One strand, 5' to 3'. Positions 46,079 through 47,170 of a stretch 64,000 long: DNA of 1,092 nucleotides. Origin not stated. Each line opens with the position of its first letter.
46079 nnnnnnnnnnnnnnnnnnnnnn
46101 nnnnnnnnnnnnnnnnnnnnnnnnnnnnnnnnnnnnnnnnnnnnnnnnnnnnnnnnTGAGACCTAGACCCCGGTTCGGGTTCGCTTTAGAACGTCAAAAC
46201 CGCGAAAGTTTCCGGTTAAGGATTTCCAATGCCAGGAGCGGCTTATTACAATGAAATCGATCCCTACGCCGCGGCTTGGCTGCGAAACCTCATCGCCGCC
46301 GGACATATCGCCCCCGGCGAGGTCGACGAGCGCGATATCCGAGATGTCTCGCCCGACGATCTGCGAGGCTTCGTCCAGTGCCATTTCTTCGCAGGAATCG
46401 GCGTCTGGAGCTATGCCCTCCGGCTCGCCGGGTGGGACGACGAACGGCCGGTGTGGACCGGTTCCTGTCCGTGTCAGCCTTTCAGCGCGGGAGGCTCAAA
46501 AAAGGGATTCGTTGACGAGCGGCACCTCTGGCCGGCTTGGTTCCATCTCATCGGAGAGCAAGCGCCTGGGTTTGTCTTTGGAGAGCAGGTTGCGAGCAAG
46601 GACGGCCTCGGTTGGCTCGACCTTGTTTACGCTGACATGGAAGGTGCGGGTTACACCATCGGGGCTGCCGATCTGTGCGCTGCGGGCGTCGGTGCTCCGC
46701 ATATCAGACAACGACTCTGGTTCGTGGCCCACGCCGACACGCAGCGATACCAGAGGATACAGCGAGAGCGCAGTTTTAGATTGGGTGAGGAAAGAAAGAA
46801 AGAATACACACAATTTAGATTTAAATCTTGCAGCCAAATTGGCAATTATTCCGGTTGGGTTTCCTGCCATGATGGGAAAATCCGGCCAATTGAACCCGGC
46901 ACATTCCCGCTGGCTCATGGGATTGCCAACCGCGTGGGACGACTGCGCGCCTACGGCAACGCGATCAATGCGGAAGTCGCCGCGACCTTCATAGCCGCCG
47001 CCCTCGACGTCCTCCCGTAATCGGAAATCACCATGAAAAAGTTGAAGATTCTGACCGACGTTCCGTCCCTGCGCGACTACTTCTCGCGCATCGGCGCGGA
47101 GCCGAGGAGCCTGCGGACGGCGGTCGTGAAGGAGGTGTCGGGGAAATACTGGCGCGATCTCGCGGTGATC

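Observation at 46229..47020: C5-methyltransferase gene is open in two overlapping frames, both carrying methyltransferase-like motifs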

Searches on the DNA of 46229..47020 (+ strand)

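Call 80: search_dna_similar(query=window:46229-47020:+, collection=ecoli_genomes, mode=distant, max_rows=12)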
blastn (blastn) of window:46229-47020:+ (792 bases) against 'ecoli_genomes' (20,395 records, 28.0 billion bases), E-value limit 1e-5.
Records with a match: 66; places in all: 66; records where one place covers at least 80% of the query: 1.
Genomes with a match: 66 of 5426; with a place that covers at least 80% of the query: 1. Places per genome that has any: lowest 1, median 1, highest 1. On chromosomes: 66 places; on plasmids: 0.
Best place of each record, by identity: 60-80% 66.
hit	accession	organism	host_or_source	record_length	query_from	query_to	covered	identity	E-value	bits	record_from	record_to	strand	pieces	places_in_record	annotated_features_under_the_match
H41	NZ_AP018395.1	Escherichia coli strain TOK-001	Homo sapiens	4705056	13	738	76%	72.5%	7e-65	321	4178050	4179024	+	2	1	DNA cytosine methyltransferase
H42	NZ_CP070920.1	Escherichia coli strain 40EC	Homo sapiens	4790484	13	765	80%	68.3%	3e-32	224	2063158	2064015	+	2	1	DNA cytosine methyltransferase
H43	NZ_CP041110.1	Escherichia coli strain ECCTRSRTH03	Swine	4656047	10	714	72%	74.9%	4e-80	376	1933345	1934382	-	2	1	DNA cytosine methyltransferase (x2)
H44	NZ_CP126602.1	Escherichia coli strain Ec1117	Oregano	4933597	10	714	72%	74.9%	4e-80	376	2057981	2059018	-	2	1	DNA cytosine methyltransferase (x2)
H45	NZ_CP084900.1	Escherichia coli strain EC20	Homo sapiens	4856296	10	714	72%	74.9%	4e-80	376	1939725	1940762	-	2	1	DNA cytosine methyltransferase (x2)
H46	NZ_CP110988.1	Escherichia coli strain XYEH3314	Homo sapiens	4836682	10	714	72%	74.9%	4e-80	376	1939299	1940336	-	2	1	DNA cytosine methyltransferase (x2)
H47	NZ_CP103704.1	Escherichia coli strain ST361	Homo sapiens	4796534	10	714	72%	74.9%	4e-80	376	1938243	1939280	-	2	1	DNA cytosine methyltransferase (x2)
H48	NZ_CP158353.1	Escherichia coli strain 914033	Homo sapiens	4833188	10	714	72%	74.9%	4e-80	376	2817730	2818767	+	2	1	DNA cytosine methyltransferase (x2)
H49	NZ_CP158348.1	Escherichia coli strain 23713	Homo sapiens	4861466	10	714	72%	74.9%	4e-80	376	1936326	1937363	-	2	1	DNA cytosine methyltransferase (x2)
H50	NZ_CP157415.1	Escherichia coli strain EC22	Homo sapiens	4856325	10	714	72%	74.9%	4e-80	376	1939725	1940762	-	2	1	DNA cytosine methyltransferase (x2)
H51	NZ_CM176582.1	Escherichia coli strain cS100a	Homo sapiens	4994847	10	714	72%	74.7%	5e-79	372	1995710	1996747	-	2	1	DNA cytosine methyltransferase (x2)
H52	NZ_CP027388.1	Escherichia coli strain 2011C-4251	Homo sapiens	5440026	13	737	70%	73.8%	8e-52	328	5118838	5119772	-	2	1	DNA cytosine methyltransferase | VRR-NUC domain-containing protein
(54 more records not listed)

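Call 81: get_annotated_region(hit=H43, flank=800)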
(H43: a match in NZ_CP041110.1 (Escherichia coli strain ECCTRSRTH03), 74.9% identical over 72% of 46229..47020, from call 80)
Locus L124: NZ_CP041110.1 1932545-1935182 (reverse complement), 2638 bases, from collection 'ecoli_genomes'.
description: Escherichia coli strain ECCTRSRTH03 chromosome, complete genome
organism: Escherichia coli strain ECCTRSRTH03 (NCBI taxid 562)
replicon: chromosome; assembly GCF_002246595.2
host: Swine; source: Rectal swab; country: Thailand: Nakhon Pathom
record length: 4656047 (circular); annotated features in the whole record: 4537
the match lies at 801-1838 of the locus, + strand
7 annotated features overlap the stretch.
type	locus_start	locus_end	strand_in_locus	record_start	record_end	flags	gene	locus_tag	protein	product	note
CDS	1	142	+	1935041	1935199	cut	-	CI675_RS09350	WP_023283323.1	DUF1317 family protein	-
CDS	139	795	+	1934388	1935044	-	-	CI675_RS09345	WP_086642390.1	MT-A70 family methyltransferase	-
CDS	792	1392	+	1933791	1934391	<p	-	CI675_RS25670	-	DNA cytosine methyltransferase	incomplete; partial in the middle of a contig; missing C-terminus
CDS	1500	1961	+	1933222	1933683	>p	-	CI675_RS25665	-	DNA cytosine methyltransferase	incomplete; partial in the middle of a contig; missing N-terminus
CDS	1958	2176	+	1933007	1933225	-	-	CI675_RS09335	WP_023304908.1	hypothetical protein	-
CDS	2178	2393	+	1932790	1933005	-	-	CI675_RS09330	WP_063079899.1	TraR/DksA family transcriptional regulator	-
CDS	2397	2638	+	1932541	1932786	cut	-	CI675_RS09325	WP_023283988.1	excisionase family protein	-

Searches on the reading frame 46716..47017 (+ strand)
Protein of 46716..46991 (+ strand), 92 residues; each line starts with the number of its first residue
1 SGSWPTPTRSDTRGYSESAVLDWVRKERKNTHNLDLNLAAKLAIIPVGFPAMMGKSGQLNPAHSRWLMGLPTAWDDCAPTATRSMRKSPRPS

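Call 5: search_protein_families(library=pfam, proteins=[window:46716-46991:+, window:46739-47017:+], max_evalue=1)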
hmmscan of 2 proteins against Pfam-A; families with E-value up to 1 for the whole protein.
window:46716-46991:+ (92 aa): 0 families

window:46739-47017:+ (93 aa): 0 families

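Call 6: search_protein_families(library=phrogs, proteins=[window:46716-46991:+, window:46739-47017:+], max_evalue=1)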
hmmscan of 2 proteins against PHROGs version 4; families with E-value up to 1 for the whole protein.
window:46716-46991:+ (92 aa): 4 families
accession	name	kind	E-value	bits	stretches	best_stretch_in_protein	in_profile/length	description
phrog_31772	-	other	8.4e-14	53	1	4-87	43-140/145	DNA methyltransferase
phrog_1008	-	other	2.4e-11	44.6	2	46-83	251-287/329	DNA methyltransferase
phrog_27243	-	unknown function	0.0061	17.3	1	58-83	179-204/248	-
phrog_26627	-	unknown function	0.0076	17.5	1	56-82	32-58/71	-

window:46739-47017:+ (93 aa): 3 families
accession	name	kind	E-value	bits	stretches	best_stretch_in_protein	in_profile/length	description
phrog_363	-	other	2.2e-08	34.6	1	26-90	259-314/327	DNA methyltransferase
phrog_32758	-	other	0.00071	20.3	1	26-83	83-142/154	DNA methyltransferase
phrog_20658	-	head and packaging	0.36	11.5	1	25-50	54-79/211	head decoration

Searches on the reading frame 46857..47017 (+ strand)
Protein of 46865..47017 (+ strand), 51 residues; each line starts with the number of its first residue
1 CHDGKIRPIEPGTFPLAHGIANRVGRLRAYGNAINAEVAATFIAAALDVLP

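Call 35: search_protein_families(library=pfam, proteins=[window:46865-47017:+], max_evalue=10)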
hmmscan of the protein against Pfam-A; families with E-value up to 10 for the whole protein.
seq(51 aa): 0 families

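Call 41: search_protein_families(library=phrogs, proteins=[window:46857-46991:+], max_evalue=10)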
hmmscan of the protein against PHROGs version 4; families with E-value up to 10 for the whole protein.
seq(45 aa): 4 families
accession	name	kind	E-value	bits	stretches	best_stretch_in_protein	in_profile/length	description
phrog_31772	-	other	9.2e-13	49.6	1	2-40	102-140/145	DNA methyltransferase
phrog_1008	-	other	7.7e-09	36.4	1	6-39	258-287/329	DNA methyltransferase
phrog_26627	-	unknown function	0.0021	19.3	1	9-35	32-58/71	-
phrog_27243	-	unknown function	0.0066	17.2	1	11-36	179-204/248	-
